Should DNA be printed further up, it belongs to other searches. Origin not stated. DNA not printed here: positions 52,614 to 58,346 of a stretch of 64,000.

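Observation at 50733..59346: Hyper-acidic anchored surface-protein locus with a ~2,600-aa cysteine-free Tyr/Asp/Glu repeat giant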

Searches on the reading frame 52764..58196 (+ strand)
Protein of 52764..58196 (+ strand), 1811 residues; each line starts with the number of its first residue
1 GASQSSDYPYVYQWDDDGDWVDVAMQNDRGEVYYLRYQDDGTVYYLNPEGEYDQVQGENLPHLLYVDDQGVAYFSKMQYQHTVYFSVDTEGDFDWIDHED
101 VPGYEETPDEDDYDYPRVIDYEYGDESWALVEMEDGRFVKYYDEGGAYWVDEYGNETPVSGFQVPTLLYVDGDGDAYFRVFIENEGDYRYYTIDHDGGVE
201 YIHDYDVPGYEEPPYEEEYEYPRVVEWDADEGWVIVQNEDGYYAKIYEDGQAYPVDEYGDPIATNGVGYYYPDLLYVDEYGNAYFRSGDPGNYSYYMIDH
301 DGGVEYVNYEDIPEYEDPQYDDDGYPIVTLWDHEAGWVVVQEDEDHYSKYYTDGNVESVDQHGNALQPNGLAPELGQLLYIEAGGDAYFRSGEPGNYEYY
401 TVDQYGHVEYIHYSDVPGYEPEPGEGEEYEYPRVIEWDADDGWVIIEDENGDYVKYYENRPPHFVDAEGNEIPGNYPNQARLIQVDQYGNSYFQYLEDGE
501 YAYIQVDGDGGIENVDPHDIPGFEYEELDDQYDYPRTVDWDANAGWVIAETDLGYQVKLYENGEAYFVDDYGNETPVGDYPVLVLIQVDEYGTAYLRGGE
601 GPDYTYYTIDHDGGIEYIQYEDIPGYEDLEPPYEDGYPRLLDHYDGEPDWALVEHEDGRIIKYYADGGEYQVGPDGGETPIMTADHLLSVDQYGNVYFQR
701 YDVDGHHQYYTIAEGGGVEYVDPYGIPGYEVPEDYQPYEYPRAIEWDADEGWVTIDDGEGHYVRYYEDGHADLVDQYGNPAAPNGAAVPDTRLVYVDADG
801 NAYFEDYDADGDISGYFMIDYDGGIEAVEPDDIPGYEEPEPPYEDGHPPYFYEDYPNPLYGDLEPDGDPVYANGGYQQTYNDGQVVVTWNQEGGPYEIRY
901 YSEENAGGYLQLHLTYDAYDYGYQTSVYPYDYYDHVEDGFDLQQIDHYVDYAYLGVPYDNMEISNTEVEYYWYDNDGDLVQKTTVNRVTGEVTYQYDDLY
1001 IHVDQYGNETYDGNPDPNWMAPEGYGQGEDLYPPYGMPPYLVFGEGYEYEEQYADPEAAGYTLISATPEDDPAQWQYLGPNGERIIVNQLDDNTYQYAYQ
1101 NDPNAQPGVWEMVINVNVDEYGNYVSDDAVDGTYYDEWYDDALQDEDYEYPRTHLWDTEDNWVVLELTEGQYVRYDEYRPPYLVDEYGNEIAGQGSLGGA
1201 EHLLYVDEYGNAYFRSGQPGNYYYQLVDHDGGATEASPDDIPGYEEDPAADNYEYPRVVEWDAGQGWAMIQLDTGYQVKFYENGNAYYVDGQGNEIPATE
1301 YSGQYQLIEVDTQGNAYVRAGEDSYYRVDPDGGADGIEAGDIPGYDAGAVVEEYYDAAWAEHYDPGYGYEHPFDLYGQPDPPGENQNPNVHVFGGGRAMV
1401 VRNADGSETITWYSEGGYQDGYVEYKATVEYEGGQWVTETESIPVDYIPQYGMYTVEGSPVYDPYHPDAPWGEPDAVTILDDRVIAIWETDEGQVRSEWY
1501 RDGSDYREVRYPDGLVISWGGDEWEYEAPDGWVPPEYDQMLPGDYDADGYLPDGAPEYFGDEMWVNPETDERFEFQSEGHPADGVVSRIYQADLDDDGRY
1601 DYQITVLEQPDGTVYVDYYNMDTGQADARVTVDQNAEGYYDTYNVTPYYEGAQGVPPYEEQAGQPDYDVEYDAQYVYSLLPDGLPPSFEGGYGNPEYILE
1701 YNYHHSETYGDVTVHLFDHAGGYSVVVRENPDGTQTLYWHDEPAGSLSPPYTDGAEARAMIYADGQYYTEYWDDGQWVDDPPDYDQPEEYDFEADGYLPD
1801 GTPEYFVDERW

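Call 14: find_homologous_proteins(query=window:52764-58196:+)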
Query window:52764-58196:+ (1811 aa): 5 proteins with E <= 0.001 among 8000 candidates.
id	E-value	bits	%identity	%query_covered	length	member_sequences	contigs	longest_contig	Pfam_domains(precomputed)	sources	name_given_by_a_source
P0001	0.0e+0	2421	100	59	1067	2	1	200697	-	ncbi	ncbi:MAG: hypothetical protein R2849_03890 [Thermomicrobiales bacterium]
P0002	0.0e+0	1755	56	37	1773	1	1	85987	-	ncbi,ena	-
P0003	0.0e+0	1471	57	33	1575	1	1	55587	-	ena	-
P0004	0.0e+0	1205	55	28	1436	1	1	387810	-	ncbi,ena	-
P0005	5.0e-121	424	45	23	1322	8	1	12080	-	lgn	-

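Call 18: find_encoding_contigs(protein=P0002, flank=10000, max_places=3)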
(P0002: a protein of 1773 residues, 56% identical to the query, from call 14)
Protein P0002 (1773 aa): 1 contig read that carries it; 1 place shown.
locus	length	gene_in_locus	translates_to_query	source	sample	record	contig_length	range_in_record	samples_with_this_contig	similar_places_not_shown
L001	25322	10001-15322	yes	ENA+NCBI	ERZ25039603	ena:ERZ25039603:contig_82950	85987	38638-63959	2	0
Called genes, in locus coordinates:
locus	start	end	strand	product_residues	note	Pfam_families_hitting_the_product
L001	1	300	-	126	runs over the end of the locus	PF04480:DUF559, PF18741:MTES_1575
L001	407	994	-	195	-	PF01266:DAO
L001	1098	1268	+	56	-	-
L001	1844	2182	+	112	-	PF06153:CdAMP_rec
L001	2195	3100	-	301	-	PF01609:DDE_Tnp_1, PF13612:DDE_Tnp_1_3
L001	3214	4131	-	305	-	PF00701:DHDPS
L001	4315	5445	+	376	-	PF00009:GTP_EFTU (faint), PF00350:Dynamin_N, PF01926:MMR_HSR1 (weak)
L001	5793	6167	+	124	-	-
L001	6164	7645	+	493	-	PF00350:Dynamin_N, PF01926:MMR_HSR1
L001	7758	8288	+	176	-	-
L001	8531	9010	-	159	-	-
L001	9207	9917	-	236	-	-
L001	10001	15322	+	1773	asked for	-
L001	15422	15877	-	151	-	-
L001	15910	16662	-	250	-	PF03741:TerC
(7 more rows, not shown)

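Call 19: find_encoding_contigs(protein=P0005, flank=10000, max_places=3)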
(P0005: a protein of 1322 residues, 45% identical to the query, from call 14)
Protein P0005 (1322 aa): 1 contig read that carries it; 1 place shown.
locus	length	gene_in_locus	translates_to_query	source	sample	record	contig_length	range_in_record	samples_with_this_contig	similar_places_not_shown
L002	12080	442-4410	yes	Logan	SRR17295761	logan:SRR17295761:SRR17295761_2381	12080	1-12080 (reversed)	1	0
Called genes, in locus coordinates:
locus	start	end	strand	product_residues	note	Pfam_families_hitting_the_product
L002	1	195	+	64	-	?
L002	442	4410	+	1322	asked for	-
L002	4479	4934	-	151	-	-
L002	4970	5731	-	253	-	PF03741:TerC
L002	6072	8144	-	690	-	PF00930:DPPIV_N (faint), PF07676:PD40 (faint), PF26549:Tricorn_N (faint), PF26550:Tricorn_2nd (faint), PF02129:Peptidase_S15, PF20434:BD-FAE (weak), PF01738:DLH, PF00326:Peptidase_S9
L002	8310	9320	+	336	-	PF01370:Epimerase, PF16363:GDP_Man_Dehyd (faint)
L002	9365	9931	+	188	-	PF13302:Acetyltransf_3, PF13420:Acetyltransf_4 (weak), PF13523:Acetyltransf_8 (weak), PF00583:Acetyltransf_1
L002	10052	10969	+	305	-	PF04909:Amidohydro_2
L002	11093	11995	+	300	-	PF03807:F420_oxidored, PF14748:P5CR_dimer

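Call 21: find_encoding_contigs(protein=P0003, flank=10000, max_places=3)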
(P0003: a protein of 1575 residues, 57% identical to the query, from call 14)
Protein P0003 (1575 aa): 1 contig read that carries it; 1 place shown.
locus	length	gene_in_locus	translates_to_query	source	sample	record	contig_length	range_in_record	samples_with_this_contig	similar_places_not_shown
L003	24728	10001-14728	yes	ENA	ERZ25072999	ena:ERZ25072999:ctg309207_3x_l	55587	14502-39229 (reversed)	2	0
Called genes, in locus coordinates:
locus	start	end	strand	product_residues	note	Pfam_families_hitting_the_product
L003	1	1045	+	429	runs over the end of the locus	-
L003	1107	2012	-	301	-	PF00701:DHDPS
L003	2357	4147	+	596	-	PF00009:GTP_EFTU (weak), PF00350:Dynamin_N, PF01926:MMR_HSR1 (faint)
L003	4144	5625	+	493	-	PF00350:Dynamin_N, PF01926:MMR_HSR1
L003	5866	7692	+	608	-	PF02415:Chlam_PMP (faint)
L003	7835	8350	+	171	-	-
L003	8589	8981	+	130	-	-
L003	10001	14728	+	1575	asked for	-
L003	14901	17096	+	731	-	-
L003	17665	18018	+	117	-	-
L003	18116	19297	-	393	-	PF01053:Cys_Met_Meta_PP, PF00155:Aminotran_1_2 (faint)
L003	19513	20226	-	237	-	PF00702:Hydrolase, PF13419:HAD_2 (weak)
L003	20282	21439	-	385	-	PF01266:DAO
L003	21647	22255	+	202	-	PF00004:AAA (weak), PF13238:AAA_18 (weak), PF13671:AAA_33 (faint), PF01202:SKI (faint)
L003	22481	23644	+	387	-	PF00155:Aminotran_1_2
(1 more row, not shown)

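Call 22: find_encoding_contigs(protein=P0004, flank=10000, max_places=3)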
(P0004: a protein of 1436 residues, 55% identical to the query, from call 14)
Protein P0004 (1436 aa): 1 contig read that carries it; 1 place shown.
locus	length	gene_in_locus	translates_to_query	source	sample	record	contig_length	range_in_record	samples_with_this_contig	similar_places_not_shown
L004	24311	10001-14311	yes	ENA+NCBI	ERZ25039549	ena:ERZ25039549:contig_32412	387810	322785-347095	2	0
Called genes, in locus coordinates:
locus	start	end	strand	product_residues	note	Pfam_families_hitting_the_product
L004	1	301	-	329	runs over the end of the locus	PF01266:DAO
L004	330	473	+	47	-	-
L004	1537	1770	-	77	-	-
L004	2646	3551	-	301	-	PF00701:DHDPS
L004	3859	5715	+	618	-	PF00009:GTP_EFTU (faint), PF00350:Dynamin_N, PF01926:MMR_HSR1 (faint)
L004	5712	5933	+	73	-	-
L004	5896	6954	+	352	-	-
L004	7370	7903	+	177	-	-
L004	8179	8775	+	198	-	-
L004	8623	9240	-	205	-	-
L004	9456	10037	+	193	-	-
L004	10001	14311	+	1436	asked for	-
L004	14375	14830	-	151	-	PF13474:SnoaL_3 (weak)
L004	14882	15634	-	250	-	PF03741:TerC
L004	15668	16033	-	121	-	-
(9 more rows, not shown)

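Call 23: find_encoding_contigs(protein=P0001, flank=10000, max_places=3)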
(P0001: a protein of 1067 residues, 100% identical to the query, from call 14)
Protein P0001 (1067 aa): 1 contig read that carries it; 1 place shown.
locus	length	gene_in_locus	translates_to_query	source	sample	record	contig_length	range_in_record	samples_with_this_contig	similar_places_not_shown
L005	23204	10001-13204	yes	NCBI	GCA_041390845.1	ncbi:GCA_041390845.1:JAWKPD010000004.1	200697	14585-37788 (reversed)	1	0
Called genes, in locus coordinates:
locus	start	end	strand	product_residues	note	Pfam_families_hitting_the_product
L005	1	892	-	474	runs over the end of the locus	PF00070:Pyr_redox (weak), PF00890:FAD_binding_2, PF01134:GIDA (weak), PF01266:DAO, PF03486:HI0933_like (weak), PF07992:Pyr_redox_2, PF12831:FAD_oxidored, PF13450:NAD_binding_8, +1 more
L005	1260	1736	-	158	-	-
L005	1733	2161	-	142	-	PF00701:DHDPS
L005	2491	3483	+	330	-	PF00350:Dynamin_N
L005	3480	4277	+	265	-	PF25974:GVIN1 (faint)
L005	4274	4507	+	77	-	-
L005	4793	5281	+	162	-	-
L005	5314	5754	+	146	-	-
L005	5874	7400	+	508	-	PF13229:Beta_helix (faint)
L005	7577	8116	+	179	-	-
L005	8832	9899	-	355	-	-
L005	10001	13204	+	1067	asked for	-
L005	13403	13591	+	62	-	-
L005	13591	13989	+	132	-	-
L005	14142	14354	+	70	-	-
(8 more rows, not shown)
